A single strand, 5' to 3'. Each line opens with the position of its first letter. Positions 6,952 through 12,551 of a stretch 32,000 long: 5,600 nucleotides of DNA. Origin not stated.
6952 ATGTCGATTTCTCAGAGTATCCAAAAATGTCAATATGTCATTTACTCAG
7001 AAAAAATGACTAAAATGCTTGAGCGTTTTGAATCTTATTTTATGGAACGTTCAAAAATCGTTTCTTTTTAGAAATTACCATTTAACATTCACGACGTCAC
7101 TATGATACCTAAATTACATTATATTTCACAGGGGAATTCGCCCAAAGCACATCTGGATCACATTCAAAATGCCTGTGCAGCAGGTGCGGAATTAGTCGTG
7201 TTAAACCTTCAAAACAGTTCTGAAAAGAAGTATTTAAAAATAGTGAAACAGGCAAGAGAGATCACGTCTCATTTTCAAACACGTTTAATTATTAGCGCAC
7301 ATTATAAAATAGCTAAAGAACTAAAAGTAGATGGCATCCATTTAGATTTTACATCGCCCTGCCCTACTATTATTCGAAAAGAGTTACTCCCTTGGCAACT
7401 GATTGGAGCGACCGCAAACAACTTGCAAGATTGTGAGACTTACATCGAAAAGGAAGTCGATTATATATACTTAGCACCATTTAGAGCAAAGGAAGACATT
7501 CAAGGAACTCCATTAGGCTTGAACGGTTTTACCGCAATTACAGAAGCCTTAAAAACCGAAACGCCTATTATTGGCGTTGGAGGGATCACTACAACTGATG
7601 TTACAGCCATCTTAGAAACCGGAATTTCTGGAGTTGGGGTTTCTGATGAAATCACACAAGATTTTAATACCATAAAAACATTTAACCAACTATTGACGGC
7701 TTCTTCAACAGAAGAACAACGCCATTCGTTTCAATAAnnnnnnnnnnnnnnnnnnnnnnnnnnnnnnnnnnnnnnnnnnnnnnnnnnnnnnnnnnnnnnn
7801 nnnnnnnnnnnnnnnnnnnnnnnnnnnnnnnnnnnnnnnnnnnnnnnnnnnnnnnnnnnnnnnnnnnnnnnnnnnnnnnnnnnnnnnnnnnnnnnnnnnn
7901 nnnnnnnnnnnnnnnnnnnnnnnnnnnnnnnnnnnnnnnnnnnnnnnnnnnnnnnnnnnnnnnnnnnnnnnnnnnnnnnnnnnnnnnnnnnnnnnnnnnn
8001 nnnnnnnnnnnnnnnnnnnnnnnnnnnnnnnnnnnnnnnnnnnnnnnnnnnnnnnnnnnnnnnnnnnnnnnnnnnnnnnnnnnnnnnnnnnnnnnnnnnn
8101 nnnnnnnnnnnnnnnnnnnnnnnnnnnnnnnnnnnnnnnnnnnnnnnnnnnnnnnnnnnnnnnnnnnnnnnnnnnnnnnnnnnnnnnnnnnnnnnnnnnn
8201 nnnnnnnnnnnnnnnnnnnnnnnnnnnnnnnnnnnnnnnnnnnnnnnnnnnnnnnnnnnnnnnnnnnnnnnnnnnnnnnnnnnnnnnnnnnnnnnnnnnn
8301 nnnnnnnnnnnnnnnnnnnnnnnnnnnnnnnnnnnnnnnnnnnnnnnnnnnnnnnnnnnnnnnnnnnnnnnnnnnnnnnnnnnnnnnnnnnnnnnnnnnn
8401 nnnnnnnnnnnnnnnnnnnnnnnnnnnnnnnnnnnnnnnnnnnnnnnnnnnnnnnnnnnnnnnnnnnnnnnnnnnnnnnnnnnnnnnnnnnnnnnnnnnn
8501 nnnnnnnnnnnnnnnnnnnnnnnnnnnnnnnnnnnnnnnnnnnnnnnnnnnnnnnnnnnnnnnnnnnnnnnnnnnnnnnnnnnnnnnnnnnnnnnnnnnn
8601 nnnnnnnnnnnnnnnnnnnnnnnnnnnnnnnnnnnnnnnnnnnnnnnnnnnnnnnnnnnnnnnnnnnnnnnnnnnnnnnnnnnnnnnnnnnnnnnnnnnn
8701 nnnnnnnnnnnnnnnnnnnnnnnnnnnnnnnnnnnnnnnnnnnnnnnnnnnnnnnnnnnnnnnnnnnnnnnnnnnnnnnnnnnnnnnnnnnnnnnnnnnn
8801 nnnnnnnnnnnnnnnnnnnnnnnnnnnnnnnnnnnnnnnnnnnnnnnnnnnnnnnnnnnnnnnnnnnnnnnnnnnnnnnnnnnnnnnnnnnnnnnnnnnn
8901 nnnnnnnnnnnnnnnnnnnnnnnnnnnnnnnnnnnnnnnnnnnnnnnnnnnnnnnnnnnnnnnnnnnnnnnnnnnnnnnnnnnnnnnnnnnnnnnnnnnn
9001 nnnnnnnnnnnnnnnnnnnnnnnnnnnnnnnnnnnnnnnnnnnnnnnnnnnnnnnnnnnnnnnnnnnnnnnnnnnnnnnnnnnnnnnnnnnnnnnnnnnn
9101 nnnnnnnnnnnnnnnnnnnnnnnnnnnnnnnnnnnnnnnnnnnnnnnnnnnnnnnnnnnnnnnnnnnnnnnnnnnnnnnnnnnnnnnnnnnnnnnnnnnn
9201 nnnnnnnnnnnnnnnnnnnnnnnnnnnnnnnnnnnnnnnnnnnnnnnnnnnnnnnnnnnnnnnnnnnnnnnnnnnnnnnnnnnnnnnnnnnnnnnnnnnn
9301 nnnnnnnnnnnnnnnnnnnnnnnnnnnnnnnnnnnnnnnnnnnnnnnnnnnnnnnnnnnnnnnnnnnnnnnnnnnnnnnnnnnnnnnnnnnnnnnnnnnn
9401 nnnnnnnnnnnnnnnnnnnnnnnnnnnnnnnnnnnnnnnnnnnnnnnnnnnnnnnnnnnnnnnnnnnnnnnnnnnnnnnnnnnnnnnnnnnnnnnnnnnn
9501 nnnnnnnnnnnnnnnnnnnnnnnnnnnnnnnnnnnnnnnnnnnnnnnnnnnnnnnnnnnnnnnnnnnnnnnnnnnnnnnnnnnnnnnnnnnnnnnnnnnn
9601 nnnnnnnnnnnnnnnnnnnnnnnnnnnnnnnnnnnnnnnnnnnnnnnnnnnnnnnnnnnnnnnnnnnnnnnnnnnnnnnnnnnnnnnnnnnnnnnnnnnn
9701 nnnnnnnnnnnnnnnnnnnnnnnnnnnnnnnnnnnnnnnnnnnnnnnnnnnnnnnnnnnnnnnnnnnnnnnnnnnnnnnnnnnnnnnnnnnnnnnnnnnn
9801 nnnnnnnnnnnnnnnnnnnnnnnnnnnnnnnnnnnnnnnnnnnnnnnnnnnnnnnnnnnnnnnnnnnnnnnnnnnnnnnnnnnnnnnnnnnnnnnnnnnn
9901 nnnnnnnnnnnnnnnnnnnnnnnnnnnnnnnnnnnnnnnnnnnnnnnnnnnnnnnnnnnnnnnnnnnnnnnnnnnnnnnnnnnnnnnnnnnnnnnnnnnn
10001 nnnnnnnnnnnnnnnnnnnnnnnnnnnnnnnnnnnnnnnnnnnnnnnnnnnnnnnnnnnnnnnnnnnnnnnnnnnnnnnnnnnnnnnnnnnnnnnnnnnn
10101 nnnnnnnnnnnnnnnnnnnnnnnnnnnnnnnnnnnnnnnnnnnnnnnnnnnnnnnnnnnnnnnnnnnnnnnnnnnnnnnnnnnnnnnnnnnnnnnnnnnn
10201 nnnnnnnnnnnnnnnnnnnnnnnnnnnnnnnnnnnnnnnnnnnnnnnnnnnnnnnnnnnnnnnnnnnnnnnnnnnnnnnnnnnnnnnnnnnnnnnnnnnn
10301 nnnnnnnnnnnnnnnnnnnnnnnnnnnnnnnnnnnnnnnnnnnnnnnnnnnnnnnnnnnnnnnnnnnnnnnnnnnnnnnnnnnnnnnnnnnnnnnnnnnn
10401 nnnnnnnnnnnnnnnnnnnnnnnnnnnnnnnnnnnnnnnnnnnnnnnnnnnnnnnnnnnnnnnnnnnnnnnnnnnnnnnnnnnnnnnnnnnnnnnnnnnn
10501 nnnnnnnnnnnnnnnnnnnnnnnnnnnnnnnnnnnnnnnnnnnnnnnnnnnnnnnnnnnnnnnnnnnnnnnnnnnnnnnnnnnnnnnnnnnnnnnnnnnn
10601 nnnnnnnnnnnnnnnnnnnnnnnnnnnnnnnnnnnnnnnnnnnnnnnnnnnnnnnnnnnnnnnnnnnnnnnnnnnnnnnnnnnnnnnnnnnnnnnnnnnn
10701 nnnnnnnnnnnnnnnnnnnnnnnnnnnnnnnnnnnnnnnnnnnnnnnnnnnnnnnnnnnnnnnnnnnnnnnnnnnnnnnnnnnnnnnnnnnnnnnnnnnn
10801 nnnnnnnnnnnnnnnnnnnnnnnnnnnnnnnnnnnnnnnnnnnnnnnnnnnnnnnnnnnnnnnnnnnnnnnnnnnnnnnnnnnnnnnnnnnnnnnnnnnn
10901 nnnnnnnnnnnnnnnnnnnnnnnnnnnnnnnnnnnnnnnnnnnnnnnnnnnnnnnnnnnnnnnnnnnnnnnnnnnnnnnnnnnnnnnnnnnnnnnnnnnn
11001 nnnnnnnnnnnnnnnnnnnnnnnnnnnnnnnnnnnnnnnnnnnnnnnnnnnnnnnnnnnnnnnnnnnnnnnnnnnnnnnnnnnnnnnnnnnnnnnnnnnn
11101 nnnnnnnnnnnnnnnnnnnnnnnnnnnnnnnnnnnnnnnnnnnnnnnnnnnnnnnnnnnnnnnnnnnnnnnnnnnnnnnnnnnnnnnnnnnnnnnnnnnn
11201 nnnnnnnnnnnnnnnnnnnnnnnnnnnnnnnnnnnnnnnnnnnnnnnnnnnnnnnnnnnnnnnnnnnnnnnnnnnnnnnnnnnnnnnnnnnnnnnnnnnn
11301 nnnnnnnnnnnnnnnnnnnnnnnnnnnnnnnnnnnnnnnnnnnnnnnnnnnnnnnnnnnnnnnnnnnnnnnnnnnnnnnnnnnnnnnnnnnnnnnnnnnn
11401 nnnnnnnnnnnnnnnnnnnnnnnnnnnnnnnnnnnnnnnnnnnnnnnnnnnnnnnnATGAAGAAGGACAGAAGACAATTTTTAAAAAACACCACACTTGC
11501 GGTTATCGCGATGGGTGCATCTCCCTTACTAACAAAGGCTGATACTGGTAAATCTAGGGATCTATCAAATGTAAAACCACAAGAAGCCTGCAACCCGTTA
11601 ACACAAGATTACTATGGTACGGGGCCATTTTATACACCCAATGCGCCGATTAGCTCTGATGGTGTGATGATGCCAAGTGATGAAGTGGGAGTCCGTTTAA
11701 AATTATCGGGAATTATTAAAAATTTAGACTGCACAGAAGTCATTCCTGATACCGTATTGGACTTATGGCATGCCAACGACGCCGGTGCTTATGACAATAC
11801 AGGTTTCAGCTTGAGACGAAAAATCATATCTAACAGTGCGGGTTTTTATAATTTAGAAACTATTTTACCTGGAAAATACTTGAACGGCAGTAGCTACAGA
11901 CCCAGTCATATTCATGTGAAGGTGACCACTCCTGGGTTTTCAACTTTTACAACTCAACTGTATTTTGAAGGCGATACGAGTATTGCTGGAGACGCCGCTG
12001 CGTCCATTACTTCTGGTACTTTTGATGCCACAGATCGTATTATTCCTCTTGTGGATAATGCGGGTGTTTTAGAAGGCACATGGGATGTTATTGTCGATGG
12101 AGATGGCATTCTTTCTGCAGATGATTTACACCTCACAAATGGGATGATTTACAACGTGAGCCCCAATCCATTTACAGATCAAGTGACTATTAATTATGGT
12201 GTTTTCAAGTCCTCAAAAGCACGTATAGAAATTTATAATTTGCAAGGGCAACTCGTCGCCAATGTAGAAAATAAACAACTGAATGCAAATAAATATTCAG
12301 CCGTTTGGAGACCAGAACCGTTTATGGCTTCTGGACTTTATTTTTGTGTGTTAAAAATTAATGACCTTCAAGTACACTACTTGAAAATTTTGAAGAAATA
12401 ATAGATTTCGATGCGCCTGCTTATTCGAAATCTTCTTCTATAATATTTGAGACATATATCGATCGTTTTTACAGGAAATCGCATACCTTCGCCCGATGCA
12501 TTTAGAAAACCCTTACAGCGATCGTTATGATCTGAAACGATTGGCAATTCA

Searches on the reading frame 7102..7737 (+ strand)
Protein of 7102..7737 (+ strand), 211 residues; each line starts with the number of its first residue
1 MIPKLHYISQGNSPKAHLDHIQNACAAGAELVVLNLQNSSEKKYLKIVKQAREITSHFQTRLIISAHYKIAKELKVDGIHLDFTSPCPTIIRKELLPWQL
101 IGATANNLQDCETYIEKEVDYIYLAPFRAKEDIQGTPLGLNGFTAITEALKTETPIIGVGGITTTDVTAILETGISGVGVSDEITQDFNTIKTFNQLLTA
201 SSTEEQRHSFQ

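Call 92: search_protein_families(library=pfam, proteins=[window:7102-7737:+], max_evalue=0.001)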
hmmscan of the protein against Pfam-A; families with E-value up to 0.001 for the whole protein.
window:7102-7737:+ (211 aa): 1 family
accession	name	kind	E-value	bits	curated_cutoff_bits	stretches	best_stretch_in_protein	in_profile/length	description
PF02581.23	TMP-TENI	-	1.6e-28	99.7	27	1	14-184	11-180/180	Thiamine monophosphate synthase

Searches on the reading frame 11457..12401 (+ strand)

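Call 92: search_protein_families(library=pfam, proteins=[window:11457-12401:+], max_evalue=0.001)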
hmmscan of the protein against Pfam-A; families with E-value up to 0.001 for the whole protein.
window:11457-12401:+ (314 aa): 3 families
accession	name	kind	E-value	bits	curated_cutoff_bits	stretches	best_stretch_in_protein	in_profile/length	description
PF00775.27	Dioxygenase_C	-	1.8e-23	83.4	27.3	1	55-186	2-155/182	Dioxygenase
PF18962.6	Por_Secre_tail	-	8.2e-09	36.1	27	1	235-305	2-68/75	Secretion system C-terminal sorting domain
PF13585.12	CHU_C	-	0.00027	21.4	27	1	234-303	7-75/86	CHU_C Type IX secretion signal domain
